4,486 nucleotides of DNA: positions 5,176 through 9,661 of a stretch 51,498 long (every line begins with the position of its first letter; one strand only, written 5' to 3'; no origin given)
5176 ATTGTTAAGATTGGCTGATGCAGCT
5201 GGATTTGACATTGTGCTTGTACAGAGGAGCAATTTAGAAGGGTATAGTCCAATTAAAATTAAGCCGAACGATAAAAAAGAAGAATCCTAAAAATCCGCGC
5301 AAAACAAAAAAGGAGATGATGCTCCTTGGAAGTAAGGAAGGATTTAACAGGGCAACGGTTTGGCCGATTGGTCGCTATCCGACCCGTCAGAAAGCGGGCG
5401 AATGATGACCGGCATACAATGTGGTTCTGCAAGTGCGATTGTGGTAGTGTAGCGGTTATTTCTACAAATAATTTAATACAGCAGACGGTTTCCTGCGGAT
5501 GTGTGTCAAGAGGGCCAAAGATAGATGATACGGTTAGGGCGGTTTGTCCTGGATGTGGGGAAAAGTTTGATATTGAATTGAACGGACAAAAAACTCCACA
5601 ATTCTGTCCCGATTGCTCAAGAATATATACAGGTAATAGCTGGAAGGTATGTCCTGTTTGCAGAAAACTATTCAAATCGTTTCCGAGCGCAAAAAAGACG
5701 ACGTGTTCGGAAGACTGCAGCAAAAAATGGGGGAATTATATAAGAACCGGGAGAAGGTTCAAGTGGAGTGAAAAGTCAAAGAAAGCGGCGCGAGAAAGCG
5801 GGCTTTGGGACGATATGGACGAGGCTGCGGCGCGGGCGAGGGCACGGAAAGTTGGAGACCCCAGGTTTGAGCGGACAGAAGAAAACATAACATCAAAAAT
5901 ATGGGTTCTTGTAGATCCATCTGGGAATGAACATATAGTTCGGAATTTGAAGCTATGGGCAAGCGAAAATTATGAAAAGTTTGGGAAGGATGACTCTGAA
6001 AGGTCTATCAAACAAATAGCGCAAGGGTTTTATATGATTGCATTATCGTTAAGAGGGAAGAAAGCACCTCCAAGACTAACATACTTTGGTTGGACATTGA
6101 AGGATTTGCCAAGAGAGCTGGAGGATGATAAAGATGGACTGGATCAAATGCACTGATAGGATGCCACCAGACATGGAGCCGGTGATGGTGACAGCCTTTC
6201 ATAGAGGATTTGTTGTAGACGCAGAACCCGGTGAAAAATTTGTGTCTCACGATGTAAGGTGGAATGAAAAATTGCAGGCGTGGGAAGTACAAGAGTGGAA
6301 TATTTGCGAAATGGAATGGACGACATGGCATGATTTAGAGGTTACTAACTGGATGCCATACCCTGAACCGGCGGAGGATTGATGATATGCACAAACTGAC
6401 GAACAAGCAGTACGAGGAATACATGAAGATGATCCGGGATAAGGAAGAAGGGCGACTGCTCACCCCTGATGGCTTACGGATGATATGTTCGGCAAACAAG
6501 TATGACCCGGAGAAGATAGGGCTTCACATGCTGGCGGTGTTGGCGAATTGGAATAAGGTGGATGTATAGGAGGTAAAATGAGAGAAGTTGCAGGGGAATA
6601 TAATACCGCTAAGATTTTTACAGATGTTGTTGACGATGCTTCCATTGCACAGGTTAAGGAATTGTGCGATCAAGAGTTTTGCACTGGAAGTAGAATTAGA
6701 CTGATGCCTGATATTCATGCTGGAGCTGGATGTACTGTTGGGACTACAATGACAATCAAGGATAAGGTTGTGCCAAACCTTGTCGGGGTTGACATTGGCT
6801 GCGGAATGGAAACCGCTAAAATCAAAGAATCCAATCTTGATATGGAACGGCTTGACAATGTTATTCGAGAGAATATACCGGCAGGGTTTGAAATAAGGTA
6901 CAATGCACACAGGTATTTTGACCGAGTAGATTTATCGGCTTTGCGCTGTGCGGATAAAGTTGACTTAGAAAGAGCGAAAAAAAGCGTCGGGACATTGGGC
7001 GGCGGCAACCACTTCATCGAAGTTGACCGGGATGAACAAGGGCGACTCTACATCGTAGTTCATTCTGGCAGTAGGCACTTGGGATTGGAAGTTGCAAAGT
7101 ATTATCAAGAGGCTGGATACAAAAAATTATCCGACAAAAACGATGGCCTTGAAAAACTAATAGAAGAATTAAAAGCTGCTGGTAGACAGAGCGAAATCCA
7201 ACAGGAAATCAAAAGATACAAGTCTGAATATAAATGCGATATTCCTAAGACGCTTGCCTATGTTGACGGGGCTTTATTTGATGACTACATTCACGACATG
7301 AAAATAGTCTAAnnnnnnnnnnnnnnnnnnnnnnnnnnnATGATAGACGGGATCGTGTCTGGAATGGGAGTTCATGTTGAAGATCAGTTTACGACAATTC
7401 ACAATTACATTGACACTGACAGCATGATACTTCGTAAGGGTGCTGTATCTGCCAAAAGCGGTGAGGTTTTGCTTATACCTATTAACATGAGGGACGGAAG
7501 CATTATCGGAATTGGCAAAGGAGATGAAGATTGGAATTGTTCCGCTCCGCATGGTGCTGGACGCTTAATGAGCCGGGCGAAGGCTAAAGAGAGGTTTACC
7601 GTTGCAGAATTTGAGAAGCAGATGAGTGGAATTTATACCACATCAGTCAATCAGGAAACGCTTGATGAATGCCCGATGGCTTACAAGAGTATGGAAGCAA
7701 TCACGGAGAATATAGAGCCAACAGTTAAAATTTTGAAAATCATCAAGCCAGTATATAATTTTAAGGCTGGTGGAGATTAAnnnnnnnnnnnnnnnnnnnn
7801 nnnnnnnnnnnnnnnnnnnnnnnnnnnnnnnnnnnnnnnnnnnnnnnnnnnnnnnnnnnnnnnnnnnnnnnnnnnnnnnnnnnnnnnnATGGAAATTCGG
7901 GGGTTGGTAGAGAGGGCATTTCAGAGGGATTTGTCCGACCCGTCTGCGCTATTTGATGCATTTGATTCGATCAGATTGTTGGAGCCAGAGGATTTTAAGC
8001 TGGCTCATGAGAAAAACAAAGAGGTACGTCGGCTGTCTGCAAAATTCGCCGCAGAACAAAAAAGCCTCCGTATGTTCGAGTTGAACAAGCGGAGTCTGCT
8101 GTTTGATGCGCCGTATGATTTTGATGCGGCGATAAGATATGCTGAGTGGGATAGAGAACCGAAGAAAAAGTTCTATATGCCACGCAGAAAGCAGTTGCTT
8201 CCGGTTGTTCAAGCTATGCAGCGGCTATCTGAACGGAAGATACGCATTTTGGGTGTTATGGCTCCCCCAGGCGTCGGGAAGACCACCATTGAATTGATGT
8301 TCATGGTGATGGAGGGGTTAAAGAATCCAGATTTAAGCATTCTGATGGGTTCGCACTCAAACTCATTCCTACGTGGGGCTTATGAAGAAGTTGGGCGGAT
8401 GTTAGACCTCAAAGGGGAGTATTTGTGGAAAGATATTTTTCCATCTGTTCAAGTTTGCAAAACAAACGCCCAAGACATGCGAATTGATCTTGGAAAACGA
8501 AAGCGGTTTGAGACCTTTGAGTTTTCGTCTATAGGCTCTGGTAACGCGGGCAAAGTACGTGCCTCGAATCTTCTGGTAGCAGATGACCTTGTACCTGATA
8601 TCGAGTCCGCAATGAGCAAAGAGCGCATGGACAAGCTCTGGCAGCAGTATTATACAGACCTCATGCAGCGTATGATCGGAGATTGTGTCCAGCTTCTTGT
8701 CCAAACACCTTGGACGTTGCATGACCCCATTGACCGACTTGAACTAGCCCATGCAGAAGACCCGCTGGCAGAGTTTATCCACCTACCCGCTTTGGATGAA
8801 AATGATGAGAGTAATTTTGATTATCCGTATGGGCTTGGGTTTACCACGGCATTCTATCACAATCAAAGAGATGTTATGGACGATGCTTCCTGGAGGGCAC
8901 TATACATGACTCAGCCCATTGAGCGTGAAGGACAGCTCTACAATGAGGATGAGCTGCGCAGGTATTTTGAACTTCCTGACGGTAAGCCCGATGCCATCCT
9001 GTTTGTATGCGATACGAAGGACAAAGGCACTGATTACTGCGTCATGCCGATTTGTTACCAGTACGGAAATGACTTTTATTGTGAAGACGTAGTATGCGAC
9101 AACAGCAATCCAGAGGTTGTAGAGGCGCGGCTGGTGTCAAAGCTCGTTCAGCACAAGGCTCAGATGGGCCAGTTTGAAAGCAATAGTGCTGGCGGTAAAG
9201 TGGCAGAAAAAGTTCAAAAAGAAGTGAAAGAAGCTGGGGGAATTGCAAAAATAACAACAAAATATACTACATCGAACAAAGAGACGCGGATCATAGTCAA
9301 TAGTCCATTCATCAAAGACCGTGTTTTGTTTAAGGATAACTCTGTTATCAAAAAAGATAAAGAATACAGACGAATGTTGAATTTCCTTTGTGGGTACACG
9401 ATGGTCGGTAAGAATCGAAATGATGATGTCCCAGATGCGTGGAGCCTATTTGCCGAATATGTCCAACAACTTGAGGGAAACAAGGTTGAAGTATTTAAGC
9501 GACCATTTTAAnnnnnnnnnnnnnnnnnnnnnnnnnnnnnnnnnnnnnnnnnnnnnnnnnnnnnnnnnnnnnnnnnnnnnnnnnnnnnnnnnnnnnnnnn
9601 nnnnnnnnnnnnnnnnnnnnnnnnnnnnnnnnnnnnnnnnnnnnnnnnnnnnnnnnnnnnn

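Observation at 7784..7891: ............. motif pair forming the 5' arm of a terminator-like, RBS-occluding hairpin in front of terL (site A of three)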

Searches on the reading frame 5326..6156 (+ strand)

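Call 10: search_protein_families(library=pfam, proteins=[window:5326-6156:+], max_evalue=0.01)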
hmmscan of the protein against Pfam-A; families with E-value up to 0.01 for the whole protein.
window:5326-6156:+ (276 aa): 0 families

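Call 11: search_protein_families(library=phrogs, proteins=[window:5326-6156:+], max_evalue=0.01)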
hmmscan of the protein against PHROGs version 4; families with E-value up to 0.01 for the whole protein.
window:5326-6156:+ (276 aa): 2 families
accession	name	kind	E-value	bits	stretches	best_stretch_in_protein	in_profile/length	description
phrog_374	-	DNA, RNA and nucleotide metabolism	1.1e-16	61.8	1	1-62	191-252/617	HNH endonuclease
phrog_1271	-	DNA, RNA and nucleotide metabolism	5.4e-05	23.7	1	65-154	164-261/361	HNH endonuclease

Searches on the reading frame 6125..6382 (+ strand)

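Call 22: search_protein_families(library=pfam, proteins=[window:6125-6382:+], max_evalue=10)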
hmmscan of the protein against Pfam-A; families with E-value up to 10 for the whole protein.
window:6125-6382:+ (85 aa): 1 family
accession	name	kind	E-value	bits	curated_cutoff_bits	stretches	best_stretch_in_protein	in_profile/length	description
PF04448.17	DUF551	-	8e-07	30.3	22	1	6-83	2-67/68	Protein of unknown function (DUF551)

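Call 23: search_protein_families(library=ncbifam, proteins=[window:6125-6382:+], max_evalue=10)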
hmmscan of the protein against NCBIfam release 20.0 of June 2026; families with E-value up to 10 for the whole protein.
window:6125-6382:+ (85 aa): 1 family
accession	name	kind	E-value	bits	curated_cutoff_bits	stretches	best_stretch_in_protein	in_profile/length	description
NF045913.1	RegSipA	equivalog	0.17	11.7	100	1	5-40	15-50/67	regulatory protein SipA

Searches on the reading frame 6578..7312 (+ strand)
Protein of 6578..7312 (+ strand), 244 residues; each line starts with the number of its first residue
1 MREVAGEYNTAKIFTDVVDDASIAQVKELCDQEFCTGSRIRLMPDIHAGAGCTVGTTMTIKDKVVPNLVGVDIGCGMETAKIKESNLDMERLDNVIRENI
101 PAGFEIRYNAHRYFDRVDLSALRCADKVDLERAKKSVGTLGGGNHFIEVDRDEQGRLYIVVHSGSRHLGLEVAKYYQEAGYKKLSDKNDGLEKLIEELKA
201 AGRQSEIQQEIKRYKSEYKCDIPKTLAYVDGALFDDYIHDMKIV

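Call 10: search_protein_families(library=pfam, proteins=[window:6578-7312:+], max_evalue=0.01)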
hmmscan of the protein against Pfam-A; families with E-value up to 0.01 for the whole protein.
window:6578-7312:+ (244 aa): 1 family
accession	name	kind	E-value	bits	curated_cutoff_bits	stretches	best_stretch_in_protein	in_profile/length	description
PF01139.22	RtcB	-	5e-30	105.5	27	2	127-205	137-227/426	tRNA-splicing ligase RtcB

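Call 11: search_protein_families(library=phrogs, proteins=[window:6578-7312:+], max_evalue=0.01)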
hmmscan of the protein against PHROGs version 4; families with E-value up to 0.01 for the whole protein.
window:6578-7312:+ (244 aa): 1 family
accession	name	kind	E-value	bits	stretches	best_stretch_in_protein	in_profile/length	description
phrog_1075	-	DNA, RNA and nucleotide metabolism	2.6e-68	232.2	1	3-243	58-278/459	tRNA splicing ligase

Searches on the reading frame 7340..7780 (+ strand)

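Call 10: search_protein_families(library=pfam, proteins=[window:7340-7780:+], max_evalue=0.01)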
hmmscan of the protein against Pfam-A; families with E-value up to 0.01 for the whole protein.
window:7340-7780:+ (146 aa): 1 family
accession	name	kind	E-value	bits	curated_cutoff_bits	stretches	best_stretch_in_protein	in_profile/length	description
PF01139.22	RtcB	-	3.2e-25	89.7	27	1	21-142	280-425/426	tRNA-splicing ligase RtcB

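Call 11: search_protein_families(library=phrogs, proteins=[window:7340-7780:+], max_evalue=0.01)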
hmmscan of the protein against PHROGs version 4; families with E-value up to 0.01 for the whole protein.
window:7340-7780:+ (146 aa): 2 families
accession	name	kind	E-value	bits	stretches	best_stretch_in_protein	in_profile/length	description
phrog_1075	-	DNA, RNA and nucleotide metabolism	7.1e-60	204.4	1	1-144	290-442/459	tRNA splicing ligase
phrog_32430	-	DNA, RNA and nucleotide metabolism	1.5e-51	174.7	1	13-143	8-138/139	tRNA splicing ligase RtcB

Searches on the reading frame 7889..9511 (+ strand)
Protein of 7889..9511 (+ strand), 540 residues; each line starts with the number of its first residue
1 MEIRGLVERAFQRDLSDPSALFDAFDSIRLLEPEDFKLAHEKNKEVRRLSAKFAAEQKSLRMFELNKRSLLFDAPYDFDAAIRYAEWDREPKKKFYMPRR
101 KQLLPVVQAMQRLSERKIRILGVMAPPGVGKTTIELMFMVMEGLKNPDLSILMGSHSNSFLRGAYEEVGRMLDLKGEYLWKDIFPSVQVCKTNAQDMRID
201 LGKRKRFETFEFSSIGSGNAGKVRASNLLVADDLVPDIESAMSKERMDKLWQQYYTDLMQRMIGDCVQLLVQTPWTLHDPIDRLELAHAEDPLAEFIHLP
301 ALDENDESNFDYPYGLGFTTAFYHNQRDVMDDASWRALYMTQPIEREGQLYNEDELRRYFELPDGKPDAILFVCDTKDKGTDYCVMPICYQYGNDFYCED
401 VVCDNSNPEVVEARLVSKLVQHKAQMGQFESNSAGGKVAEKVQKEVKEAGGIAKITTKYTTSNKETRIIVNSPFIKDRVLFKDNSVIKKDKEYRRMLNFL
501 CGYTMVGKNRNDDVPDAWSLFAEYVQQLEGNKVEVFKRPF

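Call 10: search_protein_families(library=pfam, proteins=[window:7889-9511:+], max_evalue=0.01)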
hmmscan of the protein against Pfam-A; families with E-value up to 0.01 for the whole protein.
window:7889-9511:+ (540 aa): 2 families
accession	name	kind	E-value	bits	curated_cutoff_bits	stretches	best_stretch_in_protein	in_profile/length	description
PF22530.2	Terminase-T7_RNaseH-like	-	4.6e-05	24.1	27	1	375-471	2-98/108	Terminase Bacteriophage T7, Ribonuclease H-like domain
PF03237.21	Terminase_6N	-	0.0058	16.7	22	0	124-159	3-39/215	Terminase large subunit, T4likevirus-type, N-terminal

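Call 11: search_protein_families(library=phrogs, proteins=[window:7889-9511:+], max_evalue=0.01)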
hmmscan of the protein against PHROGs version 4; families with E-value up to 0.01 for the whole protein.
window:7889-9511:+ (540 aa): 4 families
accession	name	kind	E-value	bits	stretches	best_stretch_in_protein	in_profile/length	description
phrog_38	-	head and packaging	3.8e-50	172.3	1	40-534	228-712/760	terminase large subunit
phrog_30251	-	head and packaging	9.2e-23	81.4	1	94-514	31-449/799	terminase large subunit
phrog_4758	-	head and packaging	1.4e-13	51.7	1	78-307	20-241/243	terminase large subunit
phrog_5573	-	head and packaging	2.9e-08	34.5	1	318-517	32-226/250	terminase large subunit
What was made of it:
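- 7889..9511 (+): terL (large terminase), first regulated gene. phrog_38, E 3.8e-50 (call 11).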
